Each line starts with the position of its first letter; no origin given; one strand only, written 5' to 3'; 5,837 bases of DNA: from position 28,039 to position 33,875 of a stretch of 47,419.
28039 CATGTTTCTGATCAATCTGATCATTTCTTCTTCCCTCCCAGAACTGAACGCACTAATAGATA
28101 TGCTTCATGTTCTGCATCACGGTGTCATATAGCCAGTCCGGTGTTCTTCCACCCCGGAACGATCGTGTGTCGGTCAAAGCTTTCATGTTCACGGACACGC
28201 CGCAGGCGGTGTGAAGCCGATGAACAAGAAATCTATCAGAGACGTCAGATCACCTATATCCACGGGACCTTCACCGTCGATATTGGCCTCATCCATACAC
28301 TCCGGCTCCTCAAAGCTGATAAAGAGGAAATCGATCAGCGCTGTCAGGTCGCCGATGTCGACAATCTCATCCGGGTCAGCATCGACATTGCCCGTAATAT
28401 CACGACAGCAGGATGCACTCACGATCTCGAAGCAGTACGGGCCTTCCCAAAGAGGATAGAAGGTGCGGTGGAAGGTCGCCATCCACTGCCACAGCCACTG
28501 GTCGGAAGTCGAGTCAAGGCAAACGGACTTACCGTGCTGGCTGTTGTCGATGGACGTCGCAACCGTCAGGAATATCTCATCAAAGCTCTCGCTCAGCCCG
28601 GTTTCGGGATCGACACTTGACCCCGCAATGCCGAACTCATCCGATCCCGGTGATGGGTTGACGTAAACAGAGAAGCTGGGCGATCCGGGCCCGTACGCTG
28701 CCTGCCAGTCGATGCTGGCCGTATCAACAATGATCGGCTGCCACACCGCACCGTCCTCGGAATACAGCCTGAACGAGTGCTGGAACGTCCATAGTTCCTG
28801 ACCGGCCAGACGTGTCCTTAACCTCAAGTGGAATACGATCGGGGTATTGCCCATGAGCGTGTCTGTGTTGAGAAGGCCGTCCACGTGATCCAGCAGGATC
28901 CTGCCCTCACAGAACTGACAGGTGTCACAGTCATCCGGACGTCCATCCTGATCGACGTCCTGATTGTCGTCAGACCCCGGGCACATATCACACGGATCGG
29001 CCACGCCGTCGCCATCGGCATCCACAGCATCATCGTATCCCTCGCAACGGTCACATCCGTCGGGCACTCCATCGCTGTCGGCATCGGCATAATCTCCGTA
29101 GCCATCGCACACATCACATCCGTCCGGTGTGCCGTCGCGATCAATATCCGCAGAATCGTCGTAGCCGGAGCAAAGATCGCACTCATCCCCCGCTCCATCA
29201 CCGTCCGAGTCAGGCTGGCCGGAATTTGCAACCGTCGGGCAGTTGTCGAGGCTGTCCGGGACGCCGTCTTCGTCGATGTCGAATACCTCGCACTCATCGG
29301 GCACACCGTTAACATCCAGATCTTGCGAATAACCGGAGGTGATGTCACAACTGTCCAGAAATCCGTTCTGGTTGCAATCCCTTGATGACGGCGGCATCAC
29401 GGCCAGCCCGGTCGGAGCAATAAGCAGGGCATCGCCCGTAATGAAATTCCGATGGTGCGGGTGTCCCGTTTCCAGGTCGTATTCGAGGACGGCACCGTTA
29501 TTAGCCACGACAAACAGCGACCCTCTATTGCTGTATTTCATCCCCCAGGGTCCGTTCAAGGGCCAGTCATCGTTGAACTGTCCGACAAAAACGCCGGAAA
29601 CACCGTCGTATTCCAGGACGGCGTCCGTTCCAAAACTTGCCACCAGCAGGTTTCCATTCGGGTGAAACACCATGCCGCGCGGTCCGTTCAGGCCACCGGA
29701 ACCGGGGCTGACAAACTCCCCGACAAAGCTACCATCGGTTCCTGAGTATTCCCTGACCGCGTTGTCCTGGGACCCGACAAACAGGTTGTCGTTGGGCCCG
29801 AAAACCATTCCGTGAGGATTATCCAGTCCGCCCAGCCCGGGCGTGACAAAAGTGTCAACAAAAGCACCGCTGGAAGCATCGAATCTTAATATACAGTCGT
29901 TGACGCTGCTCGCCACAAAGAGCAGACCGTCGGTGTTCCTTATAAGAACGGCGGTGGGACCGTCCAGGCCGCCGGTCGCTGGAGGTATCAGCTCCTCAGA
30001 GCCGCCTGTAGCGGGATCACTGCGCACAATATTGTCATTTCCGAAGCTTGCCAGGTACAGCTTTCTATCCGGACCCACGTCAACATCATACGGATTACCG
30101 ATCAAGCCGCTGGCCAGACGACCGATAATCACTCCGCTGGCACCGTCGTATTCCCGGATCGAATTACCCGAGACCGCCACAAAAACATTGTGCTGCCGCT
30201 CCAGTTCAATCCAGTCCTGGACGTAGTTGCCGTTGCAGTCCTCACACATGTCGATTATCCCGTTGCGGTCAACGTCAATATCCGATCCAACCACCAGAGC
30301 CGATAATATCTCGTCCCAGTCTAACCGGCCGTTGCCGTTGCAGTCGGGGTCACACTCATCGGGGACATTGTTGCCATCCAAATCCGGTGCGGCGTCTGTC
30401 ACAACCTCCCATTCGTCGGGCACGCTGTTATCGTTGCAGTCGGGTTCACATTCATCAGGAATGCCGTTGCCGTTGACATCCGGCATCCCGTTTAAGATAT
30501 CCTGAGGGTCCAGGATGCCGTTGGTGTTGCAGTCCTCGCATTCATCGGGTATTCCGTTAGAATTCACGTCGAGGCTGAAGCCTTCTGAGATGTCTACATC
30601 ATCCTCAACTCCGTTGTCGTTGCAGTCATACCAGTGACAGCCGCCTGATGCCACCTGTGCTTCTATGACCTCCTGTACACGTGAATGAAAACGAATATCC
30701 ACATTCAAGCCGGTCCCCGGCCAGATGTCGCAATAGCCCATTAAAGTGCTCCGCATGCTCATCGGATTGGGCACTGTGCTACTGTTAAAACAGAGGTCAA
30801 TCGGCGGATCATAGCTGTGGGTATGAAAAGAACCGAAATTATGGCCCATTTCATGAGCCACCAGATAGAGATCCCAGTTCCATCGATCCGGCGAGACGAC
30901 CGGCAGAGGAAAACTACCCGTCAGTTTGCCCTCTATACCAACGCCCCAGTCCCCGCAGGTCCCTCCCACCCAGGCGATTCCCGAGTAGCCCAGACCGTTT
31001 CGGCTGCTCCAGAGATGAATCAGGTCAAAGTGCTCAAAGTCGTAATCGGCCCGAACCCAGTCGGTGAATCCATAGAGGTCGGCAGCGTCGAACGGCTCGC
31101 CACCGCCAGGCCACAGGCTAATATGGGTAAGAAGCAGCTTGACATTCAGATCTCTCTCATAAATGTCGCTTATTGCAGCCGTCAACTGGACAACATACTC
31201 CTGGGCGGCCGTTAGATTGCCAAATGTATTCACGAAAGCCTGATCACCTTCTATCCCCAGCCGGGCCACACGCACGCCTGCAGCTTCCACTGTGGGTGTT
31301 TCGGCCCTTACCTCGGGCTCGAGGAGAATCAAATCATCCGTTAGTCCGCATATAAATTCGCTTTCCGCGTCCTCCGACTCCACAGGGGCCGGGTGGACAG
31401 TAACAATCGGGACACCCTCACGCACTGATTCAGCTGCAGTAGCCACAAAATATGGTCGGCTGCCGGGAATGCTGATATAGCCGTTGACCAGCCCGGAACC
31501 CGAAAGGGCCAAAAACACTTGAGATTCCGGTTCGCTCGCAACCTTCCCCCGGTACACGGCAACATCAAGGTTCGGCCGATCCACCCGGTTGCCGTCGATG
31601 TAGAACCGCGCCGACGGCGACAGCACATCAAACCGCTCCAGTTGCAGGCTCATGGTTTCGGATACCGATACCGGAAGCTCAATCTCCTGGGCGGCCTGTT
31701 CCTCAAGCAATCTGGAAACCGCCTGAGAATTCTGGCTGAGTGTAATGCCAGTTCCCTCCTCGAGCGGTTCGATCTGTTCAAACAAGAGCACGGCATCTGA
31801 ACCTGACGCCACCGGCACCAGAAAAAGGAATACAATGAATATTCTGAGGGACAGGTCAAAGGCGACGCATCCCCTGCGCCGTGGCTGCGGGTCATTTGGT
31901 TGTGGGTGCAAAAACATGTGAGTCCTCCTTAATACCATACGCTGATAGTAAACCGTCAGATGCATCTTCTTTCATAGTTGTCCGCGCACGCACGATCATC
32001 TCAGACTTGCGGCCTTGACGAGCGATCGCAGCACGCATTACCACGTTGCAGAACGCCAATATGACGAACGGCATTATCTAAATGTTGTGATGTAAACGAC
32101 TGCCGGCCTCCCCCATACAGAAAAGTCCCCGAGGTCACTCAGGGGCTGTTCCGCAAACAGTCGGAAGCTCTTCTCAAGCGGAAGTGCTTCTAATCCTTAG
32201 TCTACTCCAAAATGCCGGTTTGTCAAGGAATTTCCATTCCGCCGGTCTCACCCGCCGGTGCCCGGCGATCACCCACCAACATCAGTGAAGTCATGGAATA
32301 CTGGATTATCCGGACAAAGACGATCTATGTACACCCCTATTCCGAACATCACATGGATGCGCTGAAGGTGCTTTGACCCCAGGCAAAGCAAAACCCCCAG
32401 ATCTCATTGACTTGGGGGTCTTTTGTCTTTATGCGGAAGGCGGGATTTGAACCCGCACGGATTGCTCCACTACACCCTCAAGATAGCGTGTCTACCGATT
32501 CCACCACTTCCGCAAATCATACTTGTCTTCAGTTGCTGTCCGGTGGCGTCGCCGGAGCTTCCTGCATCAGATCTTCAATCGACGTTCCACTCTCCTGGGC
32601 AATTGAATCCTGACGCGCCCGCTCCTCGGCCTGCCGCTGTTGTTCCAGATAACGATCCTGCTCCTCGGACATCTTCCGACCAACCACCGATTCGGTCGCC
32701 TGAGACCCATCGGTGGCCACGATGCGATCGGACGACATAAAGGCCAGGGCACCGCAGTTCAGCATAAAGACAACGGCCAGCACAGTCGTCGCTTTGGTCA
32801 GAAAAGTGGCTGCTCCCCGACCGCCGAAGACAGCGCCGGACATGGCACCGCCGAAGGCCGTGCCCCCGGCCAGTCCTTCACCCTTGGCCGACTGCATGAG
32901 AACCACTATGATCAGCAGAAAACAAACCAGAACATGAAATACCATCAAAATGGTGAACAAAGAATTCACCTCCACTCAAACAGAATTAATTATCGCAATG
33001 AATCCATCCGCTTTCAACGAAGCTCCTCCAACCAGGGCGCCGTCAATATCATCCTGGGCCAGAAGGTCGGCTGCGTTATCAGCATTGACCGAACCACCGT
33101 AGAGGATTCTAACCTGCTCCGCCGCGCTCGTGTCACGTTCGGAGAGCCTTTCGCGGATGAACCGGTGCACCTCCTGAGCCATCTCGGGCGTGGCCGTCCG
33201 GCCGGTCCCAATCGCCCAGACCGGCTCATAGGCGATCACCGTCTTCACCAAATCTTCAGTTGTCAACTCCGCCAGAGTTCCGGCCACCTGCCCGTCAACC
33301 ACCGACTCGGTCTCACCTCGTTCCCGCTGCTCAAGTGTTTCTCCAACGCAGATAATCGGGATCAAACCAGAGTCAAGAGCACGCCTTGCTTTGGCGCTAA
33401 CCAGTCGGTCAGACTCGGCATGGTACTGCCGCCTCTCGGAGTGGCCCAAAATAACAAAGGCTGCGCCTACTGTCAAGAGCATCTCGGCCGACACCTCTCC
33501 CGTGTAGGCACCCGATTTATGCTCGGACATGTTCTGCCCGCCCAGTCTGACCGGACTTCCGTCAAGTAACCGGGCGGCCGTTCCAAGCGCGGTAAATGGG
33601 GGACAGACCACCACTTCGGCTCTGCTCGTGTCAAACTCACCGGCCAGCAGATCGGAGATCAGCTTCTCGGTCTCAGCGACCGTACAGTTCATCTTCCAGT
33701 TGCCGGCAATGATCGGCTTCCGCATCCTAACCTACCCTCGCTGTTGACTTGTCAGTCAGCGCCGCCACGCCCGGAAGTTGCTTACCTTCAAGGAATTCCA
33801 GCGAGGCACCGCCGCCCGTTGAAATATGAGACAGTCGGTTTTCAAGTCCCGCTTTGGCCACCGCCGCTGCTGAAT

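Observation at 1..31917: A ~32-kb island of co-oriented giant secreted proteins, five of them peptidases of four families, nine sharing one dockerin-like module: candidate cellulosome-like protease assembly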

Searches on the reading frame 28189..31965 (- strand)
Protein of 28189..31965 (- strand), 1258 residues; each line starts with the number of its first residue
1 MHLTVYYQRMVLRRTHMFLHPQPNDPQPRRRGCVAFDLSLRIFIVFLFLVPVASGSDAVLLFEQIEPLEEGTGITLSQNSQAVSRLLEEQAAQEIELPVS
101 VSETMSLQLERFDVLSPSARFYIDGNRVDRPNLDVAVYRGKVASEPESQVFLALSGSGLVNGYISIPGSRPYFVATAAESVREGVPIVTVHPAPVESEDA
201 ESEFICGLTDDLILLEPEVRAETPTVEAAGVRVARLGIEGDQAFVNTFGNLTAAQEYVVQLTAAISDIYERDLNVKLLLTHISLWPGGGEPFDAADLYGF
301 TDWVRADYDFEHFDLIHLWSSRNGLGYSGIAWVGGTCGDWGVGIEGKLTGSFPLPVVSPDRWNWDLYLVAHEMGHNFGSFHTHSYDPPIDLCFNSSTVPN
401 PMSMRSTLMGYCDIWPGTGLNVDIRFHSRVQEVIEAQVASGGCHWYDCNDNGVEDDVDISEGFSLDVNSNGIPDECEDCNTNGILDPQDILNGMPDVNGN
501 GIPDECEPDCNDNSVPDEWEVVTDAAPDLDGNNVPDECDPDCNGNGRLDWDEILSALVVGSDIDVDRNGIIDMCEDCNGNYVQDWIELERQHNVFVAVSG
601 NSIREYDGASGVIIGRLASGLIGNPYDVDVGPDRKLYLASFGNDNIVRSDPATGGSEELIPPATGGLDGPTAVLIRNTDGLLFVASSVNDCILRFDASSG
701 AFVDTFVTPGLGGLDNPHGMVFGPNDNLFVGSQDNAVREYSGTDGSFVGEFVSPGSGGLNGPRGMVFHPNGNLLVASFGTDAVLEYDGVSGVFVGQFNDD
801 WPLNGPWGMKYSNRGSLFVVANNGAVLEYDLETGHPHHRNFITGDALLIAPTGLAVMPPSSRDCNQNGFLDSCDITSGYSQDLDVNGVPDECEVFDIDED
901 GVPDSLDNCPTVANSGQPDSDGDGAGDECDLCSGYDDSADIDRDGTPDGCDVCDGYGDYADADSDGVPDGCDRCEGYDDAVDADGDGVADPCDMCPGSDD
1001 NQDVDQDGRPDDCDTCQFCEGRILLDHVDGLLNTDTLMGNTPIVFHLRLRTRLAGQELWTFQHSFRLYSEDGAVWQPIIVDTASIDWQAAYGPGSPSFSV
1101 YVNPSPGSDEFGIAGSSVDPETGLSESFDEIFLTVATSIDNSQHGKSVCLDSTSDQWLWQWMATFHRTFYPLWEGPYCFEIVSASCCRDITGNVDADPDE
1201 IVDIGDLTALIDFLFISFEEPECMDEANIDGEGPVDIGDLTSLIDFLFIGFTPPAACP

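Call 5: search_protein_families(library=pfam, proteins=[window:28189-31965:-], max_evalue=0.01)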
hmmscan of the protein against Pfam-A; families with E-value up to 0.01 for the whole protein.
window:28189-31965:- (1258 aa): 5 families
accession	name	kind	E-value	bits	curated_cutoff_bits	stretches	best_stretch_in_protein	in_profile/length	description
PF13688.12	Reprolysin_5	-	5.3e-18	66.4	27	1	235-396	6-174/196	Metallo-peptidase family M12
PF13583.11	Reprolysin_4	-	2.8e-12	47.2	22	1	231-387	2-157/203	Metallo-peptidase family M12B Reprolysin-like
PF13582.12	Reprolysin_3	-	3.2e-11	44.3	22.4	1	256-382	2-123/123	Metallo-peptidase family M12B Reprolysin-like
PF13574.12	Reprolysin_2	-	2.6e-09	37.7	27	1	253-386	3-146/195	Metallo-peptidase family M12B Reprolysin-like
PF02412.23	TSP_3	-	7.4e-08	32.4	25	1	882-917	2-36/36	Thrombospondin type 3 repeat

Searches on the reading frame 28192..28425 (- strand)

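Call 9: search_protein_families(library=pfam, proteins=[window:28192-28425:-], max_evalue=10)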
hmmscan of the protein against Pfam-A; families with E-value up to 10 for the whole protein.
seq(78 aa): 1 family
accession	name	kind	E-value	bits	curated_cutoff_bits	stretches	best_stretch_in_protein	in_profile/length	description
PF00404.24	Dockerin_1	-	0.071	13.8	22.9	1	15-67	3-56/57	Dockerin type I domain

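Call 10: search_protein_families(library=ncbifam, proteins=[window:28192-28425:-], max_evalue=10)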
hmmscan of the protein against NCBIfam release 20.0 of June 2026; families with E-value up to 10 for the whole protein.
seq(78 aa): 2 families
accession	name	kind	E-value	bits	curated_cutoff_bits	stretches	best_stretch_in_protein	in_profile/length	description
NF045500.1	Omp28_seleno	equivalog_domain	0.00017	21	200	1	10-67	320-375/377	Omp28-related selenoprotein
NF033525.2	lasso_albusnod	subfamily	0.0099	16.2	30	1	15-30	12-27/44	albusnodin family lasso peptide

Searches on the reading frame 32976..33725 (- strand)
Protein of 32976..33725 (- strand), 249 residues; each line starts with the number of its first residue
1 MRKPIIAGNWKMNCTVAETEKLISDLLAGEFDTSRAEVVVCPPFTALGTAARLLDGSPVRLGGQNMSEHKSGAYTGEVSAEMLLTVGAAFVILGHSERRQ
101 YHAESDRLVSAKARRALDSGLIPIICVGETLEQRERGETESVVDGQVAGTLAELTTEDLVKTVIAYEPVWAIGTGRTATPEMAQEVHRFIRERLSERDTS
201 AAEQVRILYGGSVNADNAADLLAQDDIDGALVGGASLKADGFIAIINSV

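Call 11: search_protein_families(library=pfam, proteins=[window:32976-33725:-], max_evalue=0.001)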
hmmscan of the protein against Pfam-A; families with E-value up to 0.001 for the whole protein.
window:32976-33725:- (249 aa): 1 family
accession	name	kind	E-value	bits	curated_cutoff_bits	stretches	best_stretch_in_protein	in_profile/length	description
PF00121.24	TIM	-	1.1e-97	326.8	20.1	1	4-248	1-244/245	Triosephosphate isomerase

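Call 21: find_encoding_contigs(protein=window:32976-33725:-, flank=10000, max_places=4)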
Protein window:32976-33725:- (249 aa): no gene with exactly this product is on record in the collection.
